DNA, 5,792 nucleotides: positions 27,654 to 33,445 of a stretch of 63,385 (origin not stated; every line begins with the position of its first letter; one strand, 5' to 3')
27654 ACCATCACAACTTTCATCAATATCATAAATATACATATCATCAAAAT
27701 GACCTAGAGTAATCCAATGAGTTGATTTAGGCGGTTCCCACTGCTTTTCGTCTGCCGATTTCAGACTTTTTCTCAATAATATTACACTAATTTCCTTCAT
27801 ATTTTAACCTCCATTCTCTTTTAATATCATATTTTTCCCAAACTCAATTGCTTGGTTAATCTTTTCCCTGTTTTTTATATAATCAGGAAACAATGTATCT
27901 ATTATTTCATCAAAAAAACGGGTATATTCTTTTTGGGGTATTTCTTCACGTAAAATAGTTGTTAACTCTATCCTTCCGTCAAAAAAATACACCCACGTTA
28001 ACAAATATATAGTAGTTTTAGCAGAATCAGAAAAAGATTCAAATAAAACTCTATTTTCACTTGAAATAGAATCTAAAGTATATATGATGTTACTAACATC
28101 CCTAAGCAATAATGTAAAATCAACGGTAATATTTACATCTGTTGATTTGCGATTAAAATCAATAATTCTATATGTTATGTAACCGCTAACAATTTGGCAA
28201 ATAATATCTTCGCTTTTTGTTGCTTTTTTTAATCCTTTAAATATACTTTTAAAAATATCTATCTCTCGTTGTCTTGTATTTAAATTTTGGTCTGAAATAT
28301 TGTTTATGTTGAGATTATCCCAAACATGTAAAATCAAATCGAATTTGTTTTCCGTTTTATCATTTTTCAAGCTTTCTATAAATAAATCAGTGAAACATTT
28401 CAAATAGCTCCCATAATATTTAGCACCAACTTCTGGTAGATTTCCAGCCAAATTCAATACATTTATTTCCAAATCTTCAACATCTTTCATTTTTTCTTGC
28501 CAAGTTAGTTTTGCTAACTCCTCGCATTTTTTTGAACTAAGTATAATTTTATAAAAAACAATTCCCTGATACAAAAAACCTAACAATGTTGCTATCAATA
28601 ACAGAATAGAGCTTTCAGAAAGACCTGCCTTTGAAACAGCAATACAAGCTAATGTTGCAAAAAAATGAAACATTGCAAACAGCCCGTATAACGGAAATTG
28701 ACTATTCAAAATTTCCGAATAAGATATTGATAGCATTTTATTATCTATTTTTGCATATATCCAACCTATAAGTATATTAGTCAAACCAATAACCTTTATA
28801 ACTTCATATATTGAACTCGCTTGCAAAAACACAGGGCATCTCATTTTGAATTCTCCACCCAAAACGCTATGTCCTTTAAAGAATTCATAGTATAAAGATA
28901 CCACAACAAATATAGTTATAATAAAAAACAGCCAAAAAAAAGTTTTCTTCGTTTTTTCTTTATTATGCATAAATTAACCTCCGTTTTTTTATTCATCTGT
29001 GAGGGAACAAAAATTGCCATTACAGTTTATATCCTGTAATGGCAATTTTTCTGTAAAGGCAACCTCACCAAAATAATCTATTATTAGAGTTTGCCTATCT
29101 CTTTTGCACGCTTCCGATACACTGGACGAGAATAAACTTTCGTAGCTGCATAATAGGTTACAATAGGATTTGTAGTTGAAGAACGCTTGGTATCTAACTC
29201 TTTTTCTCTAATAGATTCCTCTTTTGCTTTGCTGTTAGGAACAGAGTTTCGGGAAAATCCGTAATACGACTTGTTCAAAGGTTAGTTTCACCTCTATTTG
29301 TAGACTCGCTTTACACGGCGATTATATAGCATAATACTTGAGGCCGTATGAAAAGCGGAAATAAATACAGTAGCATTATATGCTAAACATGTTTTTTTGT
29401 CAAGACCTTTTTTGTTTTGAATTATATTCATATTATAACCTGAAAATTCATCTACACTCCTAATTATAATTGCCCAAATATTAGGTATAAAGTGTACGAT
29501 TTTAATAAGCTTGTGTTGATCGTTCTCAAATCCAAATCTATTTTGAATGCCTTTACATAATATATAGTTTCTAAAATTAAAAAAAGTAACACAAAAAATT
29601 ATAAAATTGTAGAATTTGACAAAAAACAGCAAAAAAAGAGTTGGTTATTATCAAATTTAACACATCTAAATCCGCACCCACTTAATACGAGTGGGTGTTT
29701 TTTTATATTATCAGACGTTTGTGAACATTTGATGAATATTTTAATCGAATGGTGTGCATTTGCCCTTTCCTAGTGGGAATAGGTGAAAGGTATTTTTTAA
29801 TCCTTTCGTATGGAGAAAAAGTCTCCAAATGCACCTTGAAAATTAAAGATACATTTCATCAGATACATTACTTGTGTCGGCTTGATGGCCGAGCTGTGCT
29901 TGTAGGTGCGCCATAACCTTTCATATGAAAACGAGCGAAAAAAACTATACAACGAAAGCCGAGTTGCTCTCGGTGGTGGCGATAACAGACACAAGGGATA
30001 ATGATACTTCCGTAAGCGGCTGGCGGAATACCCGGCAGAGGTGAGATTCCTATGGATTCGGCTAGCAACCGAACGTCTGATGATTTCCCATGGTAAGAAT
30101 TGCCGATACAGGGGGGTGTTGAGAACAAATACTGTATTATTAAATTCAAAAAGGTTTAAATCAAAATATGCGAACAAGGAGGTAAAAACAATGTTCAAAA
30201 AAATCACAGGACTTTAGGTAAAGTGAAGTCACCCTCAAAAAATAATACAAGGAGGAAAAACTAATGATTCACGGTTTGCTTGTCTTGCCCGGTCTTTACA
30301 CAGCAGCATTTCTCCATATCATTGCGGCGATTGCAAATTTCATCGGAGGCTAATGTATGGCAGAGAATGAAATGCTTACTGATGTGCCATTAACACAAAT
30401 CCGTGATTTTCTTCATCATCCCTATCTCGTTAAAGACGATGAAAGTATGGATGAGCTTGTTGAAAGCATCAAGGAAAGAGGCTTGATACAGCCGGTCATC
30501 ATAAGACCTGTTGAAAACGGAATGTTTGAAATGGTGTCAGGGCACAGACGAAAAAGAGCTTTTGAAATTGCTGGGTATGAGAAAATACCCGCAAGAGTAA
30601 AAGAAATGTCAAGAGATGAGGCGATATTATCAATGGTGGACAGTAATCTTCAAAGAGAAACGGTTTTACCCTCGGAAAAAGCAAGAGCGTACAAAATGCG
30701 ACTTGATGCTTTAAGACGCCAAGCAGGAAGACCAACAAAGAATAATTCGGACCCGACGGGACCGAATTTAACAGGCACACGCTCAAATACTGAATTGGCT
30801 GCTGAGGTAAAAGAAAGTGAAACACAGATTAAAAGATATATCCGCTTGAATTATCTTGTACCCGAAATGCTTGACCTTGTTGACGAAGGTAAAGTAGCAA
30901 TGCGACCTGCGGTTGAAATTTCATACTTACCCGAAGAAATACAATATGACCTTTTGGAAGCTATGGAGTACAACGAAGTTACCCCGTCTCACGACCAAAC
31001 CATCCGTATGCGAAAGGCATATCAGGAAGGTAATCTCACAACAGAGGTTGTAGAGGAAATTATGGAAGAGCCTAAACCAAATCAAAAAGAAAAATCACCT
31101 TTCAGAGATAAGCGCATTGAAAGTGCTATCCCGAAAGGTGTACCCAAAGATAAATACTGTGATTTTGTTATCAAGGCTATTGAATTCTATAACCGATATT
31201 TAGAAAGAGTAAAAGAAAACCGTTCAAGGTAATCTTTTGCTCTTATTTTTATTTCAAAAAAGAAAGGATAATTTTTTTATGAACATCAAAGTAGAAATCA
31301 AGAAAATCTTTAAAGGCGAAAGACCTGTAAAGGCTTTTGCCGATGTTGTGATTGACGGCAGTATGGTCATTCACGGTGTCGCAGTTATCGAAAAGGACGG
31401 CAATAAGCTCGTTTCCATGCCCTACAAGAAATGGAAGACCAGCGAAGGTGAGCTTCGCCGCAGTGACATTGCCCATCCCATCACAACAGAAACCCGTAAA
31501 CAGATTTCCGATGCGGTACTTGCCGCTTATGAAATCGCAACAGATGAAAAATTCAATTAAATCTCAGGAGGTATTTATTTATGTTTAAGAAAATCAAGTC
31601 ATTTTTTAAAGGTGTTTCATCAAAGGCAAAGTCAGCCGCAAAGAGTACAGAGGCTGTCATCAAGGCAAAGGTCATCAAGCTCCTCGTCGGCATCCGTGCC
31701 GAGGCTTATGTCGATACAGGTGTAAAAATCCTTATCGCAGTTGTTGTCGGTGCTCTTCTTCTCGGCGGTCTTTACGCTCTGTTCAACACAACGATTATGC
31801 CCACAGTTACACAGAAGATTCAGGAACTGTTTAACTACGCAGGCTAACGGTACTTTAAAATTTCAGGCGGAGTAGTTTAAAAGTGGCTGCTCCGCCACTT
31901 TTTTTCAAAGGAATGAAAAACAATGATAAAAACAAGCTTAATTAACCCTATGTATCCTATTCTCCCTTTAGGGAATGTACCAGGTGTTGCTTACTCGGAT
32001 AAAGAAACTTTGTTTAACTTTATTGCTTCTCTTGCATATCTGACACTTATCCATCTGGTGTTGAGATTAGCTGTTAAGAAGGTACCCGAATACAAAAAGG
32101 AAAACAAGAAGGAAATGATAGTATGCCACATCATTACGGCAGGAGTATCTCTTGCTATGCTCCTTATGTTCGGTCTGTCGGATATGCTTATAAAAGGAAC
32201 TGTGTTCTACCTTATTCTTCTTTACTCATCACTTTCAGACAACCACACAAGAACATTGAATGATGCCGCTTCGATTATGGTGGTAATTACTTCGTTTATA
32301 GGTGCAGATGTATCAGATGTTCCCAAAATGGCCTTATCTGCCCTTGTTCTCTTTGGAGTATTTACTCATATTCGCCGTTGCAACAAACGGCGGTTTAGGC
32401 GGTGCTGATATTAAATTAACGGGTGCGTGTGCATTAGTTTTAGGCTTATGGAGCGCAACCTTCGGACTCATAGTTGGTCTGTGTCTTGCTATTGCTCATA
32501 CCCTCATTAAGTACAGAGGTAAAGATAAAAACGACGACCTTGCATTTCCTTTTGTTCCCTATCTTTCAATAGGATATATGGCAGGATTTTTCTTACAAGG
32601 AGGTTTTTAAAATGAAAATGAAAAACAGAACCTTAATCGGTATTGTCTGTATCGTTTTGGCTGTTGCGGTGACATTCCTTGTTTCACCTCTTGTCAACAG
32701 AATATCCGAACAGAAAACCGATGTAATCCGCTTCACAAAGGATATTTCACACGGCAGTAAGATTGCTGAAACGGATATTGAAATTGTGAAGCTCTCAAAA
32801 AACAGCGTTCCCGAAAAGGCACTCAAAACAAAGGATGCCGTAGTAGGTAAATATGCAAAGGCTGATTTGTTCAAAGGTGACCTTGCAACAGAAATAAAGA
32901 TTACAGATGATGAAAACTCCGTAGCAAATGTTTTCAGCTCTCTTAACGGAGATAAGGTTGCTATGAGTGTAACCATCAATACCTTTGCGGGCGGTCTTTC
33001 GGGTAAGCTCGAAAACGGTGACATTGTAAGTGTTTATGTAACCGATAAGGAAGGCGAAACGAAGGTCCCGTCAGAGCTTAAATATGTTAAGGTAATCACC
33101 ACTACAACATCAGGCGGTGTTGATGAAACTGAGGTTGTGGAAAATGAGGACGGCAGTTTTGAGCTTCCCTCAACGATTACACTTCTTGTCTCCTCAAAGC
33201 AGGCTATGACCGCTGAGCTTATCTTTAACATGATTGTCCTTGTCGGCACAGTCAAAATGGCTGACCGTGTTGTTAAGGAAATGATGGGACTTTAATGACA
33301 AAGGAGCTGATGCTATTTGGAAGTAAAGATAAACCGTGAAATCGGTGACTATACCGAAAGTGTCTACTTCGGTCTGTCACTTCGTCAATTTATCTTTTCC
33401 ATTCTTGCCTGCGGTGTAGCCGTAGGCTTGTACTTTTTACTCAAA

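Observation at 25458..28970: AT-rich two-gene cassette (4-TM protein plus 780-aa HExxH protein) carried by a decayed integrative element: candidate uncharacterised defence or abortive-infection module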

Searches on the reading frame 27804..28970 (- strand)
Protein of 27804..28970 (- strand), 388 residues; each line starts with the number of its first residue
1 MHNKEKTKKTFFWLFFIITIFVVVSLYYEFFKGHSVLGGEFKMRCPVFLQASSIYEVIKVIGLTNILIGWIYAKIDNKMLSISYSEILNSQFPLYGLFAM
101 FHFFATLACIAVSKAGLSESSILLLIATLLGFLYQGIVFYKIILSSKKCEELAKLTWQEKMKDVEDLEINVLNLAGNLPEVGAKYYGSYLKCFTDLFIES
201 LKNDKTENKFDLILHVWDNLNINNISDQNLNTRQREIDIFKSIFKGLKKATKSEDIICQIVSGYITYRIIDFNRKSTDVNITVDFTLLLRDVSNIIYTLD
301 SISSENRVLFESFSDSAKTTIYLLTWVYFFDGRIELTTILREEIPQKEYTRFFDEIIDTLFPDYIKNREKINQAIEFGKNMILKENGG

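Call 3: search_protein_families(library=pfam, proteins=[window:27804-28970:-], max_evalue=1)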
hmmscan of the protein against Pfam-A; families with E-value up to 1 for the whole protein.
window:27804-28970:- (388 aa): 2 families
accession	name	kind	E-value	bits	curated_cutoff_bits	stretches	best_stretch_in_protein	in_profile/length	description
PF05745.16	CRPA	-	0.004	17.6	23.6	1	59-153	33-123/150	Chlamydia 15 kDa cysteine-rich outer membrane protein (CRPA)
PF07884.19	VKOR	-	0.057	14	27.5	1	78-140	44-106/134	Vitamin K epoxide reductase family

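Call 4: search_protein_families(library=padloc, proteins=[window:27804-28970:-], max_evalue=1)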
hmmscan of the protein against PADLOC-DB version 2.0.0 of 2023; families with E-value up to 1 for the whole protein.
window:27804-28970:- (388 aa): 0 families

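Call 5: search_protein_families(library=ncbifam, proteins=[window:27804-28970:-], max_evalue=1)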
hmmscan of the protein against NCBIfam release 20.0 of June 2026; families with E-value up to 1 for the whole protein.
window:27804-28970:- (388 aa): 0 families

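Call 6: search_protein_families(library=phrogs, proteins=[window:27804-28970:-], max_evalue=1)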
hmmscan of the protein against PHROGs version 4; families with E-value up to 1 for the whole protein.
window:27804-28970:- (388 aa): 3 families
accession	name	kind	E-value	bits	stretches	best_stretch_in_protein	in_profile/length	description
phrog_14751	-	unknown function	0.4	12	0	222-260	36-75/90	-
phrog_4249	-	unknown function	0.65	11.1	0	121-154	13-44/63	-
phrog_17502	-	unknown function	0.96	11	0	5-112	3-115/131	-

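Call 8: find_homologous_proteins(query=window:27804-28970:-)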
Query window:27804-28970:- (388 aa): 3 proteins with E <= 0.001 among 4989 candidates.
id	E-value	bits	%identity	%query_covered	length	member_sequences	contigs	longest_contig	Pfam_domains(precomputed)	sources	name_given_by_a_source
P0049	1.8e-251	852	100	100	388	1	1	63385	-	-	-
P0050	1.7e-217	740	87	99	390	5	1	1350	-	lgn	-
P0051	5.6e-140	485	60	99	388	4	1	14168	-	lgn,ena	-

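Call 49: find_homologous_proteins(query=A3, max_evalue=0.001)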
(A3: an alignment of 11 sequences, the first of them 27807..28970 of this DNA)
Query A3 (11 sequences) (388 aa, profile of the alignment): 10 proteins with E <= 0.001 among 8000 candidates.
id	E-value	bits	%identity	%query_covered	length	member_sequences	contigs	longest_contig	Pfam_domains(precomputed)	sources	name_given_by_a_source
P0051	1.1e-136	474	60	99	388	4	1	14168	-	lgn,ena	-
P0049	1.8e-136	473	100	100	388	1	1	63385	-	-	-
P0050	6.6e-130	452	87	99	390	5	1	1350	-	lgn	-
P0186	1.4e-117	411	23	56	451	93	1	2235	-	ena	-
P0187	1.2e-93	332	22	79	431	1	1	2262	-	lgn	-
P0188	3.9e-92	327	25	44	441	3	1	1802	-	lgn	-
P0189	1.7e-91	325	21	95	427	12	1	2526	-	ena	-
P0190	1.0e-90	323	20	85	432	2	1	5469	-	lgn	-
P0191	1.2e-74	270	24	68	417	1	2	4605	-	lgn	-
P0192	1.9e-50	190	22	85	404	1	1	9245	-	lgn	-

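Call 58: predict_structure(alignment_id=A4)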
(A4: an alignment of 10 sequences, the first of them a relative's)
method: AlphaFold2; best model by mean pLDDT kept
length: 388 residues; sequences in the alignment: 10
mean_pLDDT: 79.3   pTM: 0.71
mean pLDDT of the five models: 79.3, 77.0, 73.1, 69.3, 65.9
residues with pLDDT >= 90: 42; 70-90: 262; 50-70: 74; < 50: 10
segments of 3 or more residues with pLDDT < 50: 1-3, 225-228, 386-388
pLDDT, mean of each block of 10 residues (from residue 1): 58 86 87 77 67 83 72 84 87 86 89 88 90 88 88 85 77 87 86 91 77 90 55 87 83 85 90 80 85 84 72 85 80 70 56 73 62 66 53
secondary structure, 60 per line:
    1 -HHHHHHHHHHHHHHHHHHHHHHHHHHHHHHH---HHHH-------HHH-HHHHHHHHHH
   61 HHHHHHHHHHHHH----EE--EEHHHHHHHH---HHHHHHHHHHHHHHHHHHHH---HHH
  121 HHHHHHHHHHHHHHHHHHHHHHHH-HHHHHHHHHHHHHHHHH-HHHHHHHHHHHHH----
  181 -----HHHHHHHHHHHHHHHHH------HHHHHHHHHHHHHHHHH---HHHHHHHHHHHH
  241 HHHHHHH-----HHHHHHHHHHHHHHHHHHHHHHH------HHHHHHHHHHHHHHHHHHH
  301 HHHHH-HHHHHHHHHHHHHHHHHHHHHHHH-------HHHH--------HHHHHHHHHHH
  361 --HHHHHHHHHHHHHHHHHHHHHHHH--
elements in order: H2-32 H36-39 H51-73 H84-91 H95-114 H118-144 H146-162 H164-176 H186-202 H209-225 H229-247 H253-275 H282-305 H307-330 H338-341 H350-360 H363-386

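Call 61: fold_search(model_id=the predicted structure, library=pdb)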
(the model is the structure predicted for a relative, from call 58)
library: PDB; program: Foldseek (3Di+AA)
matches with E <= 10: 265; with E <= 0.001: 0
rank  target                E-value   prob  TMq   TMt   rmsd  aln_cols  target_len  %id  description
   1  5cwk                  5.7e-01  0.47  0.16  0.31  14.1       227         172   11  Crystal structure of de novo designed helical repeat protein DHR53 (released 2015-12-16)
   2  3u3w_A                7.0e-01  0.23  0.19  0.23  15.6       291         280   12  Crystal Structure of Bacillus thuringiensis PlcR in complex with the peptide PapR7 and DNA (released 2013-01-09)
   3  7nj1_A                9.4e-01  0.07  0.12  0.05  19.4       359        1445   13  CryoEM structure of the human Separase-Securin complex (released 2021-08-04)
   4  4haw_C                1.2e+00  0.15  0.20  0.09  17.8       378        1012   14  Crystal structure of CRM1 inhibitor Leptomycin B in complex with CRM1(K548A)-Ran-RanBP1 (released 2013-01-09)
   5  9nkg_W                1.2e+00  0.09  0.16  0.16  19.2       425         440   10  Structure of substrate engaged MIDN-bound human 26S proteasome, EB-MIDN (Composite map) (released 2025-05-07)
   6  7moc_A                1.2e+00  0.20  0.19  0.09  19.8       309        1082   12  Neurofibromin core (released 2021-12-15)
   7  4haz_C                1.3e+00  0.15  0.20  0.10  17.6       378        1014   13  Crystal structure of CRM1 inhibitor Leptomycin B in complex with CRM1(R543S,K548E,K579Q)-Ran-RanBP1 (released 2013-01-09)
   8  9ogn_C                1.4e+00  0.15  0.20  0.10  17.5       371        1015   13  Crystal Structure of KPT396 in complex with CRM1-Ran-RanBP1 (released 2025-11-26)
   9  4hat_C                1.4e+00  0.14  0.20  0.09  17.7       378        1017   13  Crystal structure of CRM1 inhibitor Leptomycin B in complex with CRM1-Ran-RanBP1 (released 2013-01-09)
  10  8ju5_A                1.4e+00  0.08  0.12  0.08  24.8       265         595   11  Structure of human TRPV4 with antagonist A1 (released 2024-05-08)
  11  4cqo_A                1.6e+00  0.28  0.22  0.18  13.4       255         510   11  Structure of the human CNOT1 superfamily homology domain in complex with a Nanos1 peptide (released 2014-04-23)
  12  6x2m_C                1.6e+00  0.13  0.20  0.10  17.6       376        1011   13  Crystal Structure of unliganded CRM1-Ran-RanBP1 (released 2020-07-01)
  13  8cws_A                1.7e+00  0.38  0.34  0.30  15.2       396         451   11  Accurate computational design of genetically encoded 3D protein crystals (released 2023-11-01)
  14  5ok9_E                1.7e+00  0.15  0.19  0.26  21.3       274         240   12  CH1 chimera of human 14-3-3 sigma with the HSPB6 phosphopeptide in a conformation with swapped phosphopeptides (released 2017-10-11)
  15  9l45_C                1.7e+00  0.10  0.15  0.15  17.7       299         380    9  ATR-ATRIP bound with VE-822 (released 2025-05-21)
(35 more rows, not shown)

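Call 112: search_solved_structures(query=A3, max_evalue=1)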
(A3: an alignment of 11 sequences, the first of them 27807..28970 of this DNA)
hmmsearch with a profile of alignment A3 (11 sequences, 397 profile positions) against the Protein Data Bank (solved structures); distinct sequences matched with E-value up to 1: 3.
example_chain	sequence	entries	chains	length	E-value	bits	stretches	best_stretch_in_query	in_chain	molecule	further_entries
9k8e_A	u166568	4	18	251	0.045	15.8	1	172-226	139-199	Cage-t32-Zn1-HEHE-35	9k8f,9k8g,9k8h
7sq3_A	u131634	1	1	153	0.62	12.1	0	237-322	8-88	Designed trefoil knot protein, variant 1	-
3oz6_A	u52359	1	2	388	0.77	11.8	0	178-255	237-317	Mitogen-activated protein kinase 1, serine/threonine protein kinase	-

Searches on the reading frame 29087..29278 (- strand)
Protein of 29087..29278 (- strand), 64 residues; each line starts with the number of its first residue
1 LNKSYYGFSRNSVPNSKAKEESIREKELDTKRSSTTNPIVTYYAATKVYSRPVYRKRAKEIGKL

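Call 60: search_protein_families(library=pfam, proteins=[window:29087-29278:-], max_evalue=1)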
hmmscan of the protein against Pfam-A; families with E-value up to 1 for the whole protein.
window:29087-29278:- (64 aa): 0 families

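Call 111: search_protein_families(library=padloc, proteins=[window:29087-29278:-], max_evalue=0.01)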
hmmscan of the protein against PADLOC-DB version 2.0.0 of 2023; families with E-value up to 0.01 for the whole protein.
window:29087-29278:- (64 aa): 0 families

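Call 113: search_solved_structures(query=A5, max_evalue=1)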
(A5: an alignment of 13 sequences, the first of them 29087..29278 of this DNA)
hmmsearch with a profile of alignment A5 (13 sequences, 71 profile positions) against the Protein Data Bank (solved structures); distinct sequences matched with E-value up to 1: 1.
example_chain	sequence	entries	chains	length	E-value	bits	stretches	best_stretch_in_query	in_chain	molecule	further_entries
7s8x_A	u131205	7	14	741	0.9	13.1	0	41-55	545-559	Prestin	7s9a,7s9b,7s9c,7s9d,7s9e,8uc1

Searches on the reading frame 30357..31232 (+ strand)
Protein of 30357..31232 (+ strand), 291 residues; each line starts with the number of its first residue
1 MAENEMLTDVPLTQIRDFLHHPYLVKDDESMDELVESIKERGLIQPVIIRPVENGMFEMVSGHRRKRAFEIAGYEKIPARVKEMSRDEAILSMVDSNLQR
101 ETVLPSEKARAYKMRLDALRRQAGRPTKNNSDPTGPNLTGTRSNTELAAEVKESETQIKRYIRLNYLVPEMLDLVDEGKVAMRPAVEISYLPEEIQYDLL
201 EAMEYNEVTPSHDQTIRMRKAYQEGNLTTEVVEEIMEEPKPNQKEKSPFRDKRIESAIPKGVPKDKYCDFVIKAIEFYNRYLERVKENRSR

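Call 31: search_protein_families(library=pfam, proteins=[window:30357-31232:+], max_evalue=0.001)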
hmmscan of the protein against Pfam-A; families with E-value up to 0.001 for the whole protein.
window:30357-31232:+ (291 aa): 2 families
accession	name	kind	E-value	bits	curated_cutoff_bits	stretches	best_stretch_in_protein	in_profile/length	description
PF02195.25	ParB_N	-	3.6e-19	69.1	26.3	1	7-98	3-94/95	ParB N-terminal domain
PF17762.8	HTH_ParB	-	0.0002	21.9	22.6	1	144-206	23-86/102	ParB HTH domain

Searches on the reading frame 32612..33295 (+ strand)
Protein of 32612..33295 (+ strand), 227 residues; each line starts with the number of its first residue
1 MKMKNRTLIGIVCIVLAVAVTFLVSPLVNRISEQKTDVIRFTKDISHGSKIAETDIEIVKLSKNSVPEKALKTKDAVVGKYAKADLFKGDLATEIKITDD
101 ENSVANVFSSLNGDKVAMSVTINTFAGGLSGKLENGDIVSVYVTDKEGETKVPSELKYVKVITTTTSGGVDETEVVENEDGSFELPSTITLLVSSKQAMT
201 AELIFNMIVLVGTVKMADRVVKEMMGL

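Call 31: search_protein_families(library=pfam, proteins=[window:32612-33295:+], max_evalue=0.001)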
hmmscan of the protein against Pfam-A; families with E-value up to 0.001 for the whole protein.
window:32612-33295:+ (227 aa): 2 families
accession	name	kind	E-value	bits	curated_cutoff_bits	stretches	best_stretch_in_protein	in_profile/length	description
PF16976.10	RcpC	-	4.7e-09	36.6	28.8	1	110-200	6-99/114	Flp pilus assembly protein RcpC/CpaB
PF08666.17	SAF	-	2.9e-05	25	21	1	38-91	3-56/63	SAF domain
